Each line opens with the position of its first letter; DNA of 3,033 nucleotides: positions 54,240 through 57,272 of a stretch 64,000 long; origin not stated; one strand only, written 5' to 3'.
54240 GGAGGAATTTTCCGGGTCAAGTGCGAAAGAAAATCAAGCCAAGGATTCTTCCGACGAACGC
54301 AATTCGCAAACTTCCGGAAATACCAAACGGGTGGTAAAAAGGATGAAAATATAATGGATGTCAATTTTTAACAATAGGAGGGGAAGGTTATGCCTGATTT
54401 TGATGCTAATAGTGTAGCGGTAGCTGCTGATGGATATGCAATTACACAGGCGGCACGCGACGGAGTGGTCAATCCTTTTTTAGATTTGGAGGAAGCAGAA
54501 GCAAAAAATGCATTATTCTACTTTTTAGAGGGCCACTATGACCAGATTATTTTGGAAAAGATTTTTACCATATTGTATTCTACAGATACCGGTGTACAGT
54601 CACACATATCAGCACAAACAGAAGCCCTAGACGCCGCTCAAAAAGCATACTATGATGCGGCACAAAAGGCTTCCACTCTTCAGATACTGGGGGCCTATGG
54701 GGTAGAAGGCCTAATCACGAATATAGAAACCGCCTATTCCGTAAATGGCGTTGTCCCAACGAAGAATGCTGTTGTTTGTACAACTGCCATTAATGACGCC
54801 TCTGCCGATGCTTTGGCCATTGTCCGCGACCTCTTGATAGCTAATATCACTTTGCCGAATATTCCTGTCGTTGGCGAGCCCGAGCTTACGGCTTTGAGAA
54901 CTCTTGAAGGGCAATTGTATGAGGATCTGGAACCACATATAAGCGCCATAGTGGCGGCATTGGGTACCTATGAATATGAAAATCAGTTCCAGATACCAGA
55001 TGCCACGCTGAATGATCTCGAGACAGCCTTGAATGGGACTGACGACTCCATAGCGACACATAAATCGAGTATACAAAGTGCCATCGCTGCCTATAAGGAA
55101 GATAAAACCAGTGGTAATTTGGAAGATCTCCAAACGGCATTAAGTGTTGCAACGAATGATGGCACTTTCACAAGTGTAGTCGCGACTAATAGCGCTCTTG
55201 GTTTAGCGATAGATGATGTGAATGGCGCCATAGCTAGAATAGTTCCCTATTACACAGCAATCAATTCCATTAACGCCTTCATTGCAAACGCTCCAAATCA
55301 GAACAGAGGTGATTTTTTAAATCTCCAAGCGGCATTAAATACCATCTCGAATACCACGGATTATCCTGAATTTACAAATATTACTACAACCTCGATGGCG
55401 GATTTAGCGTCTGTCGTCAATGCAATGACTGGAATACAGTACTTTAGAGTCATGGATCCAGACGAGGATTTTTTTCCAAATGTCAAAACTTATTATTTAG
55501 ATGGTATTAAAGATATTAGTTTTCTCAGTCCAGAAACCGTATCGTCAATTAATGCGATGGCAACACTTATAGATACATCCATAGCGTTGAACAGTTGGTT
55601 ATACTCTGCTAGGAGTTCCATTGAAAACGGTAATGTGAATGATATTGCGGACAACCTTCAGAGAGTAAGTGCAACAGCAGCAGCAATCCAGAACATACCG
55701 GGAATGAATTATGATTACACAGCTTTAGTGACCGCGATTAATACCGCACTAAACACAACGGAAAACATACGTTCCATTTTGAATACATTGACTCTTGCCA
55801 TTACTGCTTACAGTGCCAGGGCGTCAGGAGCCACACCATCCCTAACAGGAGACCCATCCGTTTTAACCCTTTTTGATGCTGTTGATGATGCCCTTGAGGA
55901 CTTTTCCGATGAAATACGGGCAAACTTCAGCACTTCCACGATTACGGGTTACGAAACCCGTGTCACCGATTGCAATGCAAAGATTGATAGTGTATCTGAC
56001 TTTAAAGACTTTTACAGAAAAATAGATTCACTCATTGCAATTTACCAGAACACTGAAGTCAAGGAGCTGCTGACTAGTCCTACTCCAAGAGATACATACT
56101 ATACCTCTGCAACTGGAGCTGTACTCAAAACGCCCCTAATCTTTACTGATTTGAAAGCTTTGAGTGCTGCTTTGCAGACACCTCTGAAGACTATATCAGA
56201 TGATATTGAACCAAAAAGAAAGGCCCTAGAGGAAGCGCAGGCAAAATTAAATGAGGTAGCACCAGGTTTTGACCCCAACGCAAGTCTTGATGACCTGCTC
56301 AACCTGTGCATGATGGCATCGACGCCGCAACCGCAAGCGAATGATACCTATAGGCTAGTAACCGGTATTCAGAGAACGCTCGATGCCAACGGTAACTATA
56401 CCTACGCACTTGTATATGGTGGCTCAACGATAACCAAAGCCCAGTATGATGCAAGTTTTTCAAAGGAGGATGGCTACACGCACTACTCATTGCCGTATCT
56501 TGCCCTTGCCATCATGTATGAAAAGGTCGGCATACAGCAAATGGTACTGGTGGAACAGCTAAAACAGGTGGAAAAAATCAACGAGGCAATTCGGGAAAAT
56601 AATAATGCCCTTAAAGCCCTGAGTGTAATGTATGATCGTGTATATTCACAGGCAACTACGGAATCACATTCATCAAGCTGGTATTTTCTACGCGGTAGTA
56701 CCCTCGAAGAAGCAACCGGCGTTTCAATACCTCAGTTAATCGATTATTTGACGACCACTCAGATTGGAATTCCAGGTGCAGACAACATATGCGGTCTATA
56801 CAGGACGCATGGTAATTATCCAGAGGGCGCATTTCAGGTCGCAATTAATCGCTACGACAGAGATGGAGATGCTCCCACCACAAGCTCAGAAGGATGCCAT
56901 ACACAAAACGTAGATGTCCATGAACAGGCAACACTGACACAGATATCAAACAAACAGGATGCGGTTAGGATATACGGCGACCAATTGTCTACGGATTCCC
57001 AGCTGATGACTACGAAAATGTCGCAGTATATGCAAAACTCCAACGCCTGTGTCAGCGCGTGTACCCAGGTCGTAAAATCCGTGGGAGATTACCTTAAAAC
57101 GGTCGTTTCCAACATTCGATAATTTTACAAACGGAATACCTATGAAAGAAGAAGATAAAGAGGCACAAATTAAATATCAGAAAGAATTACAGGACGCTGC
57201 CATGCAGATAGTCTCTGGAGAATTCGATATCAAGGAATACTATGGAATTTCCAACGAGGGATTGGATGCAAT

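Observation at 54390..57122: Giant (910 aa) protein in the needle-tip slot with a needle/tip-like C-terminal helix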

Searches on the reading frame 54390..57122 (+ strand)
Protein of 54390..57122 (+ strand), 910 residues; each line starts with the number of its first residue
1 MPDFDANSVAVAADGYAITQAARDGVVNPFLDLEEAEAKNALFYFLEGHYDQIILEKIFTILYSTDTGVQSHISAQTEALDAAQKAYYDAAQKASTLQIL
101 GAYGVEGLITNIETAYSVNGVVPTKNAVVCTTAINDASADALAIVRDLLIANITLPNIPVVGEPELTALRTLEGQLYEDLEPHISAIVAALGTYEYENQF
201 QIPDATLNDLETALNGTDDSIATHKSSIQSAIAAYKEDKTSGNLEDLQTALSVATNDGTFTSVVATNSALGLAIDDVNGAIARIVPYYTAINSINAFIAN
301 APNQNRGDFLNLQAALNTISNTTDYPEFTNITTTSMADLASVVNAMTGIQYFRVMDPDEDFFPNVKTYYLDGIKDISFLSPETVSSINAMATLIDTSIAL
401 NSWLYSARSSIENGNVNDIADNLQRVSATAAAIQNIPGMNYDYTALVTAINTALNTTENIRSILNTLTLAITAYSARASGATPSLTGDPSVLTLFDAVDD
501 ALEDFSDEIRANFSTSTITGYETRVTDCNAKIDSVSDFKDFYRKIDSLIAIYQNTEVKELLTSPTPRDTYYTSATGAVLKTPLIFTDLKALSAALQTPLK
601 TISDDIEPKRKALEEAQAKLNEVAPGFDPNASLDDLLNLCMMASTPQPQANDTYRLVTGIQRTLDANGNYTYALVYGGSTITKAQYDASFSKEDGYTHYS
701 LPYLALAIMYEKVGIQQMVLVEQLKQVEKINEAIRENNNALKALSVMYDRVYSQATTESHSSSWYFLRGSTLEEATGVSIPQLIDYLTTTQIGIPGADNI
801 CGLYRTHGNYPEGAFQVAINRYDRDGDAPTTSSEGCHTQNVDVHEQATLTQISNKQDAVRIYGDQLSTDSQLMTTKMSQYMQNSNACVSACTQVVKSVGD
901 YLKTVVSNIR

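Call 3: search_protein_families(library=pfam, proteins=[window:54390-57122:+], max_evalue=1)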
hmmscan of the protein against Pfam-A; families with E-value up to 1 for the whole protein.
window:54390-57122:+ (910 aa): 1 family
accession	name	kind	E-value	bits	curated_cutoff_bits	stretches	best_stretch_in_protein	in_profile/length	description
PF04108.17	ATG17_like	-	0.49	10.3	43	1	447-763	76-249/355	Autophagy protein ATG17-like domain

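Call 4: search_protein_families(library=ncbifam, proteins=[window:54390-57122:+], max_evalue=1)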
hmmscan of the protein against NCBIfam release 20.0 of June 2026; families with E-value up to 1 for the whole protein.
window:54390-57122:+ (910 aa): 1 family
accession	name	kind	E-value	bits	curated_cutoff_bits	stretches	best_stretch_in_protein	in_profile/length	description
NF010534.0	PRK13923.1-2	equivalog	0.0011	19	345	1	724-789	58-122/212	putative spore coat protein regulator protein YlbO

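Call 5: search_solved_structures(query=window:54390-57122:+, max_evalue=10, show_alignments=3)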
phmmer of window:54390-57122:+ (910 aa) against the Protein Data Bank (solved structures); distinct sequences matched with E-value up to 10: 1.
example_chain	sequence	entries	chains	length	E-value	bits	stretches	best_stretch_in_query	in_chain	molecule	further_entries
5e7l_A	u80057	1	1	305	0.8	11.3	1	793-831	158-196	Contactin-2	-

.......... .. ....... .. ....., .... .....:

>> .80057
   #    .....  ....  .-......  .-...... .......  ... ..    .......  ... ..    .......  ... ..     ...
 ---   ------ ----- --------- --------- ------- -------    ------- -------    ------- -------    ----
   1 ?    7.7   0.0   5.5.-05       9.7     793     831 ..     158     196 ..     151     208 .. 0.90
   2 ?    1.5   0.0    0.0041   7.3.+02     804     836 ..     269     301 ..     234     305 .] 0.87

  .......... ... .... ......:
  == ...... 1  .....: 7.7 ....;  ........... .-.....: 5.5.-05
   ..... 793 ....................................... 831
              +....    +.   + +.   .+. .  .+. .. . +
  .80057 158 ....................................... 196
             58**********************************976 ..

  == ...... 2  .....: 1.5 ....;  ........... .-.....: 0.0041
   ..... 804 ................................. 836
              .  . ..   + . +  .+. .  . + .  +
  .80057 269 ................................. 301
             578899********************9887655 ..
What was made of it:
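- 54390..57122 (+): The 910-aa ORF. It belongs to a new family specific to Puniceicoccales/Opitutales that occupies the tip/filament slot. No Pfam, NCBIfam or PDB sequence match (calls 3, 4, 5).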

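Call 6: find_homologous_proteins(query=window:54390-57122:+, max_evalue=0.001)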
Query window:54390-57122:+ (910 aa): 1 proteins with E <= 0.001 among 8000 candidates.
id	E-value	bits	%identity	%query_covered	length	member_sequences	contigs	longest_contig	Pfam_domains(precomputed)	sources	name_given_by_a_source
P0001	0.0e+0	1980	100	100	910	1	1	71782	-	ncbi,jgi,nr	ncbi:MAG: hypothetical protein LBS22_00790 [Puniceicoccales bacterium]|jgi:hypothetical protein|nr:h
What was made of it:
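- Tried and rejected: The word-indexed homologue search with the full protein found only the protein itself (call 6).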

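Call 10: find_encoding_contigs(protein=P0001, flank=10000, max_places=5)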
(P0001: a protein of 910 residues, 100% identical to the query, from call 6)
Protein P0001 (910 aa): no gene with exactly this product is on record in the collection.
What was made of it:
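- Tried and rejected: An exact look-up of the window protein's encoding contig failed (call 10).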

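Call 24: search_protein_representatives(protein=window:54390-57122:+)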
Query: 910 residues. Proteins with E-value up to 0.001 (for the whole library): 58; up to 1e-10: 50; up to 1e-30: 27. The best 58 are listed.
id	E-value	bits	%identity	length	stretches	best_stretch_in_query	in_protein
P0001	0.0e+00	1980.3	100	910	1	1-910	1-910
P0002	3.0e-162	558.5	46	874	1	9-910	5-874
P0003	2.4e-158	545.6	45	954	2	304-910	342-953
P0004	5.3e-156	537.9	49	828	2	385-910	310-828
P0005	1.8e-152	526.2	48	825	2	401-910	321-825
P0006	6.3e-146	504.5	44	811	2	294-910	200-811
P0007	2.7e-136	472.6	50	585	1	313-910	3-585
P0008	2.5e-130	452.9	50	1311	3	601-910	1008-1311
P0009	8.4e-99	348.7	62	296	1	613-910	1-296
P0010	3.8e-87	310.1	40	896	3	530-910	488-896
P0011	1.1e-80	288.7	50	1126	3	629-910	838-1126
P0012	8.3e-75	269.3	34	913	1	9-910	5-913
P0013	2.4e-74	267.8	40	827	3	414-763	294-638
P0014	2.4e-67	244.6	50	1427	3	629-910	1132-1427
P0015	1.5e-65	238.7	50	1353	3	628-910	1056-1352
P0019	8.9e-55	203.0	42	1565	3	628-910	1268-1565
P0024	2.2e-35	138.9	38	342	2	652-910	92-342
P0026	2.3e-32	128.9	33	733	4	837-910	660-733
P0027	4.1e-32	128.1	38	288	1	479-714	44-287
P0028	2.4e-29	118.9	34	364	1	626-910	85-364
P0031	1.7e-25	106.2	34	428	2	685-910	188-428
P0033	9.3e-24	100.5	34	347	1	647-910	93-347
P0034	1.1e-23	100.2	36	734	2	833-910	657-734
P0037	6.0e-22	94.5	31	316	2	635-910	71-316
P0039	1.7e-21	92.9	33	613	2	682-910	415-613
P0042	1.4e-19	86.7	31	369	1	657-910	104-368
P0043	1.5e-18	83.2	37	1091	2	673-910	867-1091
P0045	1.1e-17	80.4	30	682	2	835-910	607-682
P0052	4.4e-08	48.6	37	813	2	851-910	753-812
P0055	4.1e-06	42.1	36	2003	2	851-910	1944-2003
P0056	7.2e-05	38.0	45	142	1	851-910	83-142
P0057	4.2e-04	35.4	35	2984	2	852-910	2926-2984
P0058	6.2e-04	34.9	32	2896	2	852-910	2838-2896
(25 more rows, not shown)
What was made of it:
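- Checked: The gene is real: homologues reach E=3e-162 (call 24).
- Tried and rejected: The exhaustive HMMER search was needed to find the family (call 24).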

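Call 27: list_cluster_members(proteins=[P0002, P0010, P0012, P0024, P0028, P0033, P0037, P0042, P0052, P0057])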
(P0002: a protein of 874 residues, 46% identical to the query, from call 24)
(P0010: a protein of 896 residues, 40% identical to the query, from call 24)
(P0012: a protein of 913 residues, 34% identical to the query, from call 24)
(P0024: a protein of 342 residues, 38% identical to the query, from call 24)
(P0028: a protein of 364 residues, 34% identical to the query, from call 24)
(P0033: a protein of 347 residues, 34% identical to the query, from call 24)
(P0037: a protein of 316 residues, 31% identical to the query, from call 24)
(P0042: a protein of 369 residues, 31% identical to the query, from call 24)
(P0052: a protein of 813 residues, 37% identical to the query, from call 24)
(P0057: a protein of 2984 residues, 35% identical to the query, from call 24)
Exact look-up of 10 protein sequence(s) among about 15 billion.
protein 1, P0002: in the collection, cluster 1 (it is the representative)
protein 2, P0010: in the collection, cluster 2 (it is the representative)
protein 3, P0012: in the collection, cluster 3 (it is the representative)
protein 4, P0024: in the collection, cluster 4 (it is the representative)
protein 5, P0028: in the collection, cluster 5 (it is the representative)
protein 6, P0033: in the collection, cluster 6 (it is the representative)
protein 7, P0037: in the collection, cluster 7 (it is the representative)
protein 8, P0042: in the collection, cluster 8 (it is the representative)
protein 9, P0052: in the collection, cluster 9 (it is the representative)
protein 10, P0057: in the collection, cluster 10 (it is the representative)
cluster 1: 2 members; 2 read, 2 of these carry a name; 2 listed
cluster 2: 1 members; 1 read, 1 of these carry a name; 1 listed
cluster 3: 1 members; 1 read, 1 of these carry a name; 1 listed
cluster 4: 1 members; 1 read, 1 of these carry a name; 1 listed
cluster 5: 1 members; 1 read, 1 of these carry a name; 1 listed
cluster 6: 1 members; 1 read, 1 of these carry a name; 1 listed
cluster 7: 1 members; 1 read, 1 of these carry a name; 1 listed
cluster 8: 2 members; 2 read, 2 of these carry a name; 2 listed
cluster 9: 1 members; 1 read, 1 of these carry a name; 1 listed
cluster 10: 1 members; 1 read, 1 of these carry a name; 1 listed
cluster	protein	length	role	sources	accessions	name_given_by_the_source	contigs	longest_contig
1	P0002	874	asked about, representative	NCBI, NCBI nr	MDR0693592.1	MAG: hypothetical protein LBF49_03445 [Puniceicoccales bacterium] | hypothetical protein [Puniceicoccales bacterium]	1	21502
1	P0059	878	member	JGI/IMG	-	hypothetical protein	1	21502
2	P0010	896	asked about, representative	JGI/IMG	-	hypothetical protein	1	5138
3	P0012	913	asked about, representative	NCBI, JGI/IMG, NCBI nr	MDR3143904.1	MAG: hypothetical protein LBT64_00165 [Puniceicoccales bacterium] | predicted nucleic acid-binding Zn-ribbon protein | hypothetical protein [Puniceicoccales bacterium]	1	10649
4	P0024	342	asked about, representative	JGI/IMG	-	hypothetical protein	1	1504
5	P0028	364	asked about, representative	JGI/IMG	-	ElaB/YqjD/DUF883 family membrane-anchored ribosome-binding protein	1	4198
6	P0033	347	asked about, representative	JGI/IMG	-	hypothetical protein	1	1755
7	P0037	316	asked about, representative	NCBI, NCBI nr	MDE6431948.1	MAG: hypothetical protein K2L13_00965, partial [Opitutales bacterium] | hypothetical protein [Opitutales bacterium]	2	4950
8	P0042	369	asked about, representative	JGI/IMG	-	hypothetical protein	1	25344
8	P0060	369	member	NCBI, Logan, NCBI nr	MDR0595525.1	MAG: hypothetical protein LBF94_02420 [Puniceicoccales bacterium] | hypothetical protein [Puniceicoccales bacterium]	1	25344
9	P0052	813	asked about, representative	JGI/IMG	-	hypothetical protein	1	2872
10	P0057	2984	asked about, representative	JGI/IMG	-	hypothetical protein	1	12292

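Call 32: find_encoding_contigs(protein=P0042, flank=10000, max_places=3)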
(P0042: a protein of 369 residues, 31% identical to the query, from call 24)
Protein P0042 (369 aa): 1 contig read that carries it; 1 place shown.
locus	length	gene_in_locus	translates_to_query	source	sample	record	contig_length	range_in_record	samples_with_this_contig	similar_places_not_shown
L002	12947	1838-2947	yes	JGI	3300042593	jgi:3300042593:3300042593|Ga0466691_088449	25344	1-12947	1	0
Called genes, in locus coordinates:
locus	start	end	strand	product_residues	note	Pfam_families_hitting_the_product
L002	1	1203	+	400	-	?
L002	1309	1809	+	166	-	-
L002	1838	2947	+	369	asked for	-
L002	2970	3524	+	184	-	-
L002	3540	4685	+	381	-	-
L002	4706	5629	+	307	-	-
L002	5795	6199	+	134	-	PF22811:Zn_ribbon_NrdR (weak), PF03477:ATP-cone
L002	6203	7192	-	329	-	PF01018:GTP1_OBG, PF01926:MMR_HSR1, PF02421:FeoB_N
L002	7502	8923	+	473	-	PF13247:Fer4_11 (weak), PF00037:Fer4 (weak), PF12837:Fer4_6 (weak), PF13237:Fer4_10 (weak), PF12838:Fer4_7 (weak), PF25160:LdpA_Fe-S-bd, PF00037:Fer4, PF02906:Fe_hyd_lg_C, +6 more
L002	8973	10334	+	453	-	PF00171:Aldedh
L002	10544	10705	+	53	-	-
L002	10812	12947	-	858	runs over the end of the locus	-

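Call 33: find_encoding_contigs(protein=P0027, flank=10000, max_places=3)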
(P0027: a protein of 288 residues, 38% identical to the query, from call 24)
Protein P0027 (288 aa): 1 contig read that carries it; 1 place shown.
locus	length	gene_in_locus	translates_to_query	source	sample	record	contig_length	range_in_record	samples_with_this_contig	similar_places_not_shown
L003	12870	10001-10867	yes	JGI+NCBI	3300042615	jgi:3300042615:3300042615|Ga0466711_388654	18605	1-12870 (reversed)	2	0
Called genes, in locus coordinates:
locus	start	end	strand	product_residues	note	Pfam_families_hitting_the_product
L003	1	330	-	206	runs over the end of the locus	PF25084:LbH_EIF2B, PF00132:Hexapep, PF25087:GMPPB_C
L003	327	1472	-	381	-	PF00226:DnaJ, PF01556:DnaJ_C, PF00684:DnaJ_CXXCXGXG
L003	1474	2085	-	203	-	PF01025:GrpE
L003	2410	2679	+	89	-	PF01313:Bac_export_3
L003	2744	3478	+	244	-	PF01311:Bac_export_1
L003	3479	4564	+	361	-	PF01312:Bac_export_2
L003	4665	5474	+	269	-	PF00398:RrnaAD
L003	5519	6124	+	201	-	PF02527:GidB, PF13847:Methyltransf_31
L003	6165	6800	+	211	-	PF00753:Lactamase_B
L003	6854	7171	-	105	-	PF03652:RuvX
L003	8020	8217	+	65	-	-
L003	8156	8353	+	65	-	-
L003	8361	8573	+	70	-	-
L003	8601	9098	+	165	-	-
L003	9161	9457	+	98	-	-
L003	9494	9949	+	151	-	-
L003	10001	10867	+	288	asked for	-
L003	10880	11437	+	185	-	-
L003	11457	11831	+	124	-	-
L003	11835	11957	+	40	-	-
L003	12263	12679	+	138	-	-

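Call 57: predict_structure(alignment_id=A2)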
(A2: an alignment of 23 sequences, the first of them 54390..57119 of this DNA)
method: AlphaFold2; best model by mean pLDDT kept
length: 910 residues; sequences in the alignment: 23
mean_pLDDT: 78.9   pTM: 0.46
mean pLDDT of the five models: 78.9, 78.0, 75.4, 74.6, 69.6
residues with pLDDT >= 90: 240; 70-90: 447; 50-70: 163; < 50: 60
segments of 3 or more residues with pLDDT < 50: 697-707, 759-761, 792-801, 831-844, 897-910
pLDDT, mean of each block of 10 residues (from residue 1): 65 78 66 71 81 85 85 91 93 92 93 95 95 94 87 78 74 87 83 63 92 92 94 93 91 91 93 93 84 82 73 83 69 72 84 65 76 85 86 84 87 82 89 78 85 85 90 91 88 95 89 83 92 94 94 91 82 75 93 92 93 92 83 79 73 87 77 84 84 55 49 63 71 75 77 59 69 81 73 44 52 65 52 43 56 68 67 67 57 48 41
secondary structure, 60 per line:
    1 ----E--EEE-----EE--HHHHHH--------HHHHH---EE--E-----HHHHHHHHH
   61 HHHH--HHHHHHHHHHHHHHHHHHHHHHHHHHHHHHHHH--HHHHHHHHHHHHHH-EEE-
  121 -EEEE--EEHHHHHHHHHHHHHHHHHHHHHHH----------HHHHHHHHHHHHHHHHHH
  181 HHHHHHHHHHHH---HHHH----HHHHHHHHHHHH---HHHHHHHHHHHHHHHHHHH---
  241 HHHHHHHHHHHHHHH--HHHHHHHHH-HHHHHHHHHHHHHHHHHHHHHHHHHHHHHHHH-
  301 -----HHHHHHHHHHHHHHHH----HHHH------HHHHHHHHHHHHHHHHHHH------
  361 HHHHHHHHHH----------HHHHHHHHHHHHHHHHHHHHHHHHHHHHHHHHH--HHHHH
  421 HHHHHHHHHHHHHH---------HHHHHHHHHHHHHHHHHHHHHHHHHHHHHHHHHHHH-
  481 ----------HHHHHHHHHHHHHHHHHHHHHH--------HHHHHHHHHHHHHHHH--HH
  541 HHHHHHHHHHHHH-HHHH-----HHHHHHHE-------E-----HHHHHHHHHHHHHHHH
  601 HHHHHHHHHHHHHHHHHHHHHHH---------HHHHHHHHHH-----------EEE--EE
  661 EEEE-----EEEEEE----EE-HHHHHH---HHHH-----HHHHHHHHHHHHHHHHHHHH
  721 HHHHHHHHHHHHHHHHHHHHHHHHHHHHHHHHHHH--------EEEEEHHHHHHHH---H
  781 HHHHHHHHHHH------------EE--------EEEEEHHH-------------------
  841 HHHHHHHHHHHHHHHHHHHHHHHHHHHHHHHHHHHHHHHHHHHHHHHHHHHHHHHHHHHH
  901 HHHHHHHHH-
elements in order (helices of 4 or more, strands of 3 or more residues): E8-10 H20-25 H34-38 H52-64 H67-99 H102-115 E117-119 E122-125 H130-152 H163-192 H196-199 H204-215 H219-237 H241-255 H258-266 H268-299 H306-321 H326-329 H336-354 H361-370 H381-413 H416-434 H444-479 H491-512 H521-536 H539-553 H555-558 H564-570 H585-623 H633-642 E654-656 E659-664 E670-675 H683-688 H692-695 H701-755 E764-768 H769-776 H780-791 E814-818 H841-909
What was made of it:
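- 54576..56246 (+): Hypervariable, all-helical insert (aa 63-619) with weak internal repeats. It is absent from the short family members. AlphaFold2 predicts helices throughout, with pLDDT mostly 80-95 (call 57).
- Checked: The N-terminal ~620 aa are predicted to be almost entirely helical (call 57).
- In the full-length model the C-terminal helix has low confidence (pLDDT 41-68, call 57). The protein is predicted to be mostly helical (call 57).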

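Call 60: fold_search(model_id=the predicted structure, library=pdb)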
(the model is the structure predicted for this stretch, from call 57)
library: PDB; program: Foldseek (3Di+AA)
matches with E <= 10: 373; with E <= 0.001: 0
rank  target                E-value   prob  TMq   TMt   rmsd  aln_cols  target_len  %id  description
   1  8w20_A                6.0e-03  0.23  0.07  0.08  75.5       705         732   11  Umb1 umbrella toxin particle (released 2024-04-17)
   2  3vvo                  2.2e-02  0.14  0.06  0.09  39.9       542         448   12  Crystal structure of MATE in the bent conformation (released 2013-04-03)
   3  9r1f_A                2.6e-02  0.14  0.06  0.10  50.1       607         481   11  Cryo-EM structure of human MATE1 in complex with metformin (released 2025-11-05)
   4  7qcd_B                3.8e-02  0.11  0.07  0.07  69.9       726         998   10  CryoEM structure of the Smc5/6-holocomplex (composite structure) (released 2022-09-21)
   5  7zr1_C                4.1e-02  0.11  0.06  0.07  58.9       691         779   11  Chaetomium thermophilum Mre11-Rad50-Nbs1 complex bound to ATPyS (composite structure) (released 2023-01-11)
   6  8cwy_A                4.7e-02  0.15  0.06  0.10  30.9       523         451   12  Accurate computational design of genetically encoded 3D protein crystals (released 2023-11-01)
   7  5lzq_A                5.9e-02  0.10  0.07  0.09  57.0       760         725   12  Crystal structure of Thermotoga maritima sodium pumping membrane integral pyrophosphatase in complex with imidodiphosp (released 2016-12-14)
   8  9qe0_A                5.9e-02  0.08  0.07  0.05  78.2      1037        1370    9  Neobacillus vireti Wadjet-II JetABC dimer (released 2025-06-25)
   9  6qxa_B                6.7e-02  0.10  0.07  0.09  57.5       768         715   13  Structure of membrane bound pyrophosphatase from Thermotoga maritima in complex with imidodiphosphate and N-[(2-amino- (released 2019-04-10)
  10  6qxa_D                7.3e-02  0.06  0.05  0.06  58.5       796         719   13  Structure of membrane bound pyrophosphatase from Thermotoga maritima in complex with imidodiphosphate and N-[(2-amino- (released 2019-04-10)
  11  8b37_B                8.0e-02  0.09  0.07  0.08  55.8       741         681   13  Crystal structure of Pyrobaculum aerophilum potassium-independent proton pumping membrane integral pyrophosphatase in  (released 2024-01-17)
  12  9y6s_6z               1.0e-01  0.09  0.08  0.04  36.1       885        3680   11  96-nm repeat of the Leishmania tarentolae doublet microtubule (released 2025-12-17)
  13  6fhz                  1.2e-01  0.06  0.05  0.08  40.0       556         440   13  Inward-facing conformation of a multidrug resistance MATE family transporter of the MOP superfamily. (released 2019-05-08)
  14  5lzr_B                1.3e-01  0.06  0.07  0.08  54.4       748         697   13  Crystal structure of Thermotoga maritima sodium pumping membrane integral pyrophosphatase in complex with tungstate an (released 2016-12-14)
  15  9e5c_7b               1.5e-01  0.10  0.09  0.04  35.7       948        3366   10  Cryo-EM structure of 96 nm repeat of microtubule doublet from T. brucei flagellum (released 2025-03-12)
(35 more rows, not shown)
